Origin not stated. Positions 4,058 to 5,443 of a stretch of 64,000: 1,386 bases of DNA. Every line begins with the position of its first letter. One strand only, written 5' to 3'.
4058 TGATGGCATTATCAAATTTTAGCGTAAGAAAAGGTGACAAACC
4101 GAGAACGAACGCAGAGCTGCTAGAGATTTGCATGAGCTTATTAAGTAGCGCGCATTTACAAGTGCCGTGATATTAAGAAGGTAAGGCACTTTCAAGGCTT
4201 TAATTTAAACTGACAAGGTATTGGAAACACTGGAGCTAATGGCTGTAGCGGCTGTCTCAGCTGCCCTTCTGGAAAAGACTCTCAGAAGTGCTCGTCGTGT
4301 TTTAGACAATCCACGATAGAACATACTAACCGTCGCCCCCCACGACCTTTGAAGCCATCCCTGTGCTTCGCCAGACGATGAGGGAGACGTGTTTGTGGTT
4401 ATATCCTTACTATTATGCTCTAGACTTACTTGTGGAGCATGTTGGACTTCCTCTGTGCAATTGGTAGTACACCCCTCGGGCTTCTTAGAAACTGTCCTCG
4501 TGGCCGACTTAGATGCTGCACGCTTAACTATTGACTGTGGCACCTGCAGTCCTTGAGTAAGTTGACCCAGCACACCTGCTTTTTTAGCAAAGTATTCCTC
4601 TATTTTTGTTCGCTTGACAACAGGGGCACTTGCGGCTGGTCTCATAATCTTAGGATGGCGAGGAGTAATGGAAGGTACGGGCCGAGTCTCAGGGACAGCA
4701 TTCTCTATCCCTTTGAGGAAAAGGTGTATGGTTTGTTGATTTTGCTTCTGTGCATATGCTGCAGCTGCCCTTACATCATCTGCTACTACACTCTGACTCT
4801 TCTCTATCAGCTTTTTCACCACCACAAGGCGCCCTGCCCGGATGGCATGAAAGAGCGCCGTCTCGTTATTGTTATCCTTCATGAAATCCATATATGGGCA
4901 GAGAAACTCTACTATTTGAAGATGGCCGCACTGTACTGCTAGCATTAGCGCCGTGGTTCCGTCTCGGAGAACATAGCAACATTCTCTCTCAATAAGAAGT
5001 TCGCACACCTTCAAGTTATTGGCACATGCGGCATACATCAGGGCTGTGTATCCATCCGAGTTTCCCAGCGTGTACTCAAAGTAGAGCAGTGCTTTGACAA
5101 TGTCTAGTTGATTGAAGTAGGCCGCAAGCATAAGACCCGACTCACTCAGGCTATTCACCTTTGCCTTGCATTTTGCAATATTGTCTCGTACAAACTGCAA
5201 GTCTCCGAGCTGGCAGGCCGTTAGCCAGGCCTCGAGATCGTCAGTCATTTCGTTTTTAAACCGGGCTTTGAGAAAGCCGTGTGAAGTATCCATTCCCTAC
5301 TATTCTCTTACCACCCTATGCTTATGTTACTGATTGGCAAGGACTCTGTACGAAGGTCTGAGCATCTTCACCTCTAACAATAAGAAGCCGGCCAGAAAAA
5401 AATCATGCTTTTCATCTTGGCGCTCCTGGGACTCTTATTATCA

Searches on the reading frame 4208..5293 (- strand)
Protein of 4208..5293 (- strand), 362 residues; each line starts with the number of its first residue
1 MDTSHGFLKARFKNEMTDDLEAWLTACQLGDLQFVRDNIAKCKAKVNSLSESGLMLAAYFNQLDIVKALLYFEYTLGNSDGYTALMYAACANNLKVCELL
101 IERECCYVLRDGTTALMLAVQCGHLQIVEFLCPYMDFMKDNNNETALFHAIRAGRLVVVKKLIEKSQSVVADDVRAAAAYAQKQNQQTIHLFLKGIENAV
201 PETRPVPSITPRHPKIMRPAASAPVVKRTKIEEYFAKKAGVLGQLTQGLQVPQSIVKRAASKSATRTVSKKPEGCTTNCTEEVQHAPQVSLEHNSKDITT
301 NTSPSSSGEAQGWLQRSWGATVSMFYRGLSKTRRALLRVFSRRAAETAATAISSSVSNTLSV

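Call 50: search_protein_families(library=pfam, proteins=[window:4208-5293:-], max_evalue=0.001)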
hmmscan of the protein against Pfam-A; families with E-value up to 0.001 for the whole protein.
window:4208-5293:- (362 aa): 5 families
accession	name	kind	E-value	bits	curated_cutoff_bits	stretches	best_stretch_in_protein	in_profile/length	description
PF12796.13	Ank_2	-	2.1e-26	92.7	27.3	2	26-108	4-87/90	Ankyrin repeats (3 copies)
PF00023.36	Ank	-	6.2e-20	70.6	21.1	2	80-103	1-24/33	Ankyrin repeat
PF13857.12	Ank_5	-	9.8e-14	51.8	27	1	111-147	15-53/56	Ankyrin repeats (many copies)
PF13637.12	Ank_4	-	1.4e-13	51.1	22.7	2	86-131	2-49/50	Ankyrin repeats (many copies)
PF13606.12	Ank_3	-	1.6e-13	49.7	22.3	0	143-166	2-25/30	Ankyrin repeat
